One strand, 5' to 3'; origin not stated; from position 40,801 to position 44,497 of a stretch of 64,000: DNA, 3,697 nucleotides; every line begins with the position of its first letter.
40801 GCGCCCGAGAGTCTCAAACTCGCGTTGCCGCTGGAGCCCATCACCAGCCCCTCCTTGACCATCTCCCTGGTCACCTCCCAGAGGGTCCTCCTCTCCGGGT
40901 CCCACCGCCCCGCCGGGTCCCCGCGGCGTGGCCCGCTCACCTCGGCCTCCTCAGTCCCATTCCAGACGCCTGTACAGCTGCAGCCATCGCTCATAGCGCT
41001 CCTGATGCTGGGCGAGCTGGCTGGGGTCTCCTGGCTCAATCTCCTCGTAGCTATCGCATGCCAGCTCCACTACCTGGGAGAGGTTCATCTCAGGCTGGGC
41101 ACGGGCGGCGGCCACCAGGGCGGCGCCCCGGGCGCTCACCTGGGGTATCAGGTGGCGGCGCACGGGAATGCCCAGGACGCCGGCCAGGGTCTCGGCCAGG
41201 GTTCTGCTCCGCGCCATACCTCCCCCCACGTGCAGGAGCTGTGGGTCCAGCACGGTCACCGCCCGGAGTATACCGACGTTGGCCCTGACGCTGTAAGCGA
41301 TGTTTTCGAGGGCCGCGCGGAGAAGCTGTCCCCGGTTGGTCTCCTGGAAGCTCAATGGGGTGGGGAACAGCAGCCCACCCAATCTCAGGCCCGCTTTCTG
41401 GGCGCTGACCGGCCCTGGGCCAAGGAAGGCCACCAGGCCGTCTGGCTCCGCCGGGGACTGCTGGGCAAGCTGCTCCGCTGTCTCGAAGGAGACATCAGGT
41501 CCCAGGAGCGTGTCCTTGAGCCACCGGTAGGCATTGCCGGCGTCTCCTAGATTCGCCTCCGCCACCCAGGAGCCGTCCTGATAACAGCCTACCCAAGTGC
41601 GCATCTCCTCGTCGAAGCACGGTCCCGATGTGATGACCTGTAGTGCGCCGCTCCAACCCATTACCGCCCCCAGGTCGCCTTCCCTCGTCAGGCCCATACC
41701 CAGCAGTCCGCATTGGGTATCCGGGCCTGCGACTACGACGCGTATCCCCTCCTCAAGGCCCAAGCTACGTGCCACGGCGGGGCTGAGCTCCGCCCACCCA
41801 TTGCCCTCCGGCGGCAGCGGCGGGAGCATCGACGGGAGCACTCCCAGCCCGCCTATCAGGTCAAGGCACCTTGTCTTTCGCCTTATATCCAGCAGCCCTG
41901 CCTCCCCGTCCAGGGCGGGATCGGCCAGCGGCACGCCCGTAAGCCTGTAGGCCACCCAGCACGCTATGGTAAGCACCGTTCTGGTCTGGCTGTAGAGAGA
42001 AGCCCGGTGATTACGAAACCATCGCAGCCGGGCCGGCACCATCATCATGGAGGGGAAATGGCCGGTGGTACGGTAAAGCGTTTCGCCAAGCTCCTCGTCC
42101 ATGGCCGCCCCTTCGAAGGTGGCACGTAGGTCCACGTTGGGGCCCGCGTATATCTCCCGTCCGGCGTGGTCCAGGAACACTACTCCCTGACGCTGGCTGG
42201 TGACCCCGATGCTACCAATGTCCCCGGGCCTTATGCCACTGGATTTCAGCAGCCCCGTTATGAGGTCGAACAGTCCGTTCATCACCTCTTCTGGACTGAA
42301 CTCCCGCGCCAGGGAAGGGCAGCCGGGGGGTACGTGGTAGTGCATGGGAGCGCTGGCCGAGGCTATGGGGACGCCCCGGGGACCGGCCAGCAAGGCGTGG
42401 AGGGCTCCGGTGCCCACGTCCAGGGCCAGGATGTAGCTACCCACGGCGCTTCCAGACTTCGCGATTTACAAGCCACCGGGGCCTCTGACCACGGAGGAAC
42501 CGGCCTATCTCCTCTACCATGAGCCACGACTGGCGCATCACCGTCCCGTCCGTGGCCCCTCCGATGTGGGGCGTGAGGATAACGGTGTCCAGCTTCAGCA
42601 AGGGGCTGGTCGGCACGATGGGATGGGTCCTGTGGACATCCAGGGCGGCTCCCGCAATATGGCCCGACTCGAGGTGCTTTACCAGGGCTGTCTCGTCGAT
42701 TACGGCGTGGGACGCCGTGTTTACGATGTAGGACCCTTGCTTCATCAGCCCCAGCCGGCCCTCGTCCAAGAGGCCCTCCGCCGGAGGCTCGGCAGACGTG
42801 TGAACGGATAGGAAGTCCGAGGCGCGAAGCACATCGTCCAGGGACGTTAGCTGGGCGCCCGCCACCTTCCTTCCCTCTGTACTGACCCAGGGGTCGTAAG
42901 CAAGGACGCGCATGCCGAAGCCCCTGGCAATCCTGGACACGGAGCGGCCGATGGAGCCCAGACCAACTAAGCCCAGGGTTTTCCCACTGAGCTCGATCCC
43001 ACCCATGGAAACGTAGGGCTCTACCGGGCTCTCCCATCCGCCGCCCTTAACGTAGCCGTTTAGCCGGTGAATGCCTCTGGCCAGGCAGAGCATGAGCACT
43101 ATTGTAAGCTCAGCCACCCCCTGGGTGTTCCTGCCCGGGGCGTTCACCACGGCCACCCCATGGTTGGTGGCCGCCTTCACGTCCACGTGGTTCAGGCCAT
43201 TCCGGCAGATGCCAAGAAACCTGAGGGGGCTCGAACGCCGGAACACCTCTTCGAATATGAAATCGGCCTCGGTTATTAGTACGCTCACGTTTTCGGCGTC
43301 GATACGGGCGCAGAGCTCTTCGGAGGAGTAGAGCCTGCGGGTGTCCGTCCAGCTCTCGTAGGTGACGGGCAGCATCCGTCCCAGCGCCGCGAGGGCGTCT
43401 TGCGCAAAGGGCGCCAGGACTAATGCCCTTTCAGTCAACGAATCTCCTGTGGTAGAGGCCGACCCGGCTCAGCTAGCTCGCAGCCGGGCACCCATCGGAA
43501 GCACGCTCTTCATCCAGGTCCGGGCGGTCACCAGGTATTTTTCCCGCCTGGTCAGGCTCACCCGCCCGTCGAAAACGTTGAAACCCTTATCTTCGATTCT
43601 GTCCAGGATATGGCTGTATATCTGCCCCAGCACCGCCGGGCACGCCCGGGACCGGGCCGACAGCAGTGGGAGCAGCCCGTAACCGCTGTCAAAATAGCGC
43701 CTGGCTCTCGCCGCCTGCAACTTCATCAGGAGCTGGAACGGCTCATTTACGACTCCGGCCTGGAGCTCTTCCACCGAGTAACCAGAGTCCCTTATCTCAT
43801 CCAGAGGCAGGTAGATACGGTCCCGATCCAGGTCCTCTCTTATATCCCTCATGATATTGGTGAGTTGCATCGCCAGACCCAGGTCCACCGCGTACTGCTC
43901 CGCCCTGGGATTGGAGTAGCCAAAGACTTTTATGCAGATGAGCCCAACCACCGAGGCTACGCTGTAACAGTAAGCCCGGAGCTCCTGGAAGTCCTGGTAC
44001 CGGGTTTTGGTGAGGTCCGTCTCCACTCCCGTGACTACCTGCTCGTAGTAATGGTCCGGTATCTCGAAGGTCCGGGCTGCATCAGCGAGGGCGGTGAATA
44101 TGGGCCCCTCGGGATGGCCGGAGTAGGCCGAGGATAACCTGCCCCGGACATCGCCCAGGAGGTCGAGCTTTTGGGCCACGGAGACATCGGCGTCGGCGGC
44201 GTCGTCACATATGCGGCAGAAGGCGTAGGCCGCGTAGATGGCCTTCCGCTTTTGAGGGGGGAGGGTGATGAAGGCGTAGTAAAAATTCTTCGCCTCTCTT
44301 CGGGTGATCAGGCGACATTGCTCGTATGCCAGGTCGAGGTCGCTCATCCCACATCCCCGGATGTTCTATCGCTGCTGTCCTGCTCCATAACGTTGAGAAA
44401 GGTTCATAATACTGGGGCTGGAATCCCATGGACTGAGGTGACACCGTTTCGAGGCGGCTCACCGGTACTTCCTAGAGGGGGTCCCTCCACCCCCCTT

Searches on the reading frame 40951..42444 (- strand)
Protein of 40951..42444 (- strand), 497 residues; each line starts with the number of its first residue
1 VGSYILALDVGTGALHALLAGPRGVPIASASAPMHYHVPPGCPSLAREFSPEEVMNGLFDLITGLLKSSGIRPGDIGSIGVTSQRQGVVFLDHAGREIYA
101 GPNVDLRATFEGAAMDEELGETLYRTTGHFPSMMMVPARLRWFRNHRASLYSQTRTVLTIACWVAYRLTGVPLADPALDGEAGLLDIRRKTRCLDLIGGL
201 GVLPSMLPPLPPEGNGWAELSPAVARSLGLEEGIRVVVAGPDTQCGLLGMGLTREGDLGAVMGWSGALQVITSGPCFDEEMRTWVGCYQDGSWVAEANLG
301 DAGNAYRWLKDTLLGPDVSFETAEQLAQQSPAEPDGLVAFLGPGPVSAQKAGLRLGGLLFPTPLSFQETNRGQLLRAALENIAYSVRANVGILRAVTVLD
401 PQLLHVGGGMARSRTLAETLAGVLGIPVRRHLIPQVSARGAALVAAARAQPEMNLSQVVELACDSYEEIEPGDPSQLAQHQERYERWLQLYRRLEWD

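Call 10: search_protein_families(library=pfam, proteins=[window:40951-42444:-], max_evalue=0.001)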
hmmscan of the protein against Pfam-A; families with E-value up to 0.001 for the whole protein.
window:40951-42444:- (497 aa): 2 families
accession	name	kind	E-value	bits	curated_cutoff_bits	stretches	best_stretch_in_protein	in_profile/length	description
PF00370.27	FGGY_N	-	2.3e-28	99.9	28.8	1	4-249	1-245/245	FGGY family of carbohydrate kinases, N-terminal domain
PF02782.22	FGGY_C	-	2.8e-14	53.8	27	1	288-447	33-196/198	FGGY family of carbohydrate kinases, C-terminal domain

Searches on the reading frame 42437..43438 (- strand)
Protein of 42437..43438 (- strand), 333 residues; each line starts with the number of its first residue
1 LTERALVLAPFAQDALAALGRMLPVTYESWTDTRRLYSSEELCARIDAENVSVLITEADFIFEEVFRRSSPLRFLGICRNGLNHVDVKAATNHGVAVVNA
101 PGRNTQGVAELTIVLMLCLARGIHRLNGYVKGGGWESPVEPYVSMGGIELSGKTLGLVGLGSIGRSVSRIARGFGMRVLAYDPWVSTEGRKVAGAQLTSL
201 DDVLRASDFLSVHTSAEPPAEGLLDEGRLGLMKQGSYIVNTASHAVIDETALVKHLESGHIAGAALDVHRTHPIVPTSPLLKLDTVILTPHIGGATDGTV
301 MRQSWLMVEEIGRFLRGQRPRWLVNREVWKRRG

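Call 10: search_protein_families(library=pfam, proteins=[window:42437-43438:-], max_evalue=0.001)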
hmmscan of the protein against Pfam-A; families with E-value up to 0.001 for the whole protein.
window:42437-43438:- (333 aa): 2 families
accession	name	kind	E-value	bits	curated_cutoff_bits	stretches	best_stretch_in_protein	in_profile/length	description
PF02826.25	2-Hacid_dh_C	-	1.4e-51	174.9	25.1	1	114-293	2-178/178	D-isomer specific 2-hydroxyacid dehydrogenase, NAD binding domain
PF00389.36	2-Hacid_dh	-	1.3e-17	64.1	24.6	1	37-325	28-134/134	D-isomer specific 2-hydroxyacid dehydrogenase, catalytic domain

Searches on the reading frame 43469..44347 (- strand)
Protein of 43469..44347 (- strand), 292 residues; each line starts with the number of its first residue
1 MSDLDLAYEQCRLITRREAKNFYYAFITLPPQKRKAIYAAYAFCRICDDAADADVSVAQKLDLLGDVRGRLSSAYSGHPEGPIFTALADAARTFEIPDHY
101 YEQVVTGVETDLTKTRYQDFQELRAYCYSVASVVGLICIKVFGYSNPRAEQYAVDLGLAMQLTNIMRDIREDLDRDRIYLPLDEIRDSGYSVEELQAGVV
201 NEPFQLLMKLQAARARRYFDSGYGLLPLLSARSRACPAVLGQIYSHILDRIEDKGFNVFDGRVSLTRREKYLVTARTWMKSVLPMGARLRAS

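Call 10: search_protein_families(library=pfam, proteins=[window:43469-44347:-], max_evalue=0.001)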
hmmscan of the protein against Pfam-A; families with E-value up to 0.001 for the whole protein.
window:43469-44347:- (292 aa): 1 family
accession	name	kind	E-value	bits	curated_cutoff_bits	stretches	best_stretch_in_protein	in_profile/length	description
PF00494.24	SQS_PSY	-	8.3e-74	249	26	1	16-269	2-263/263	Squalene/phytoene synthase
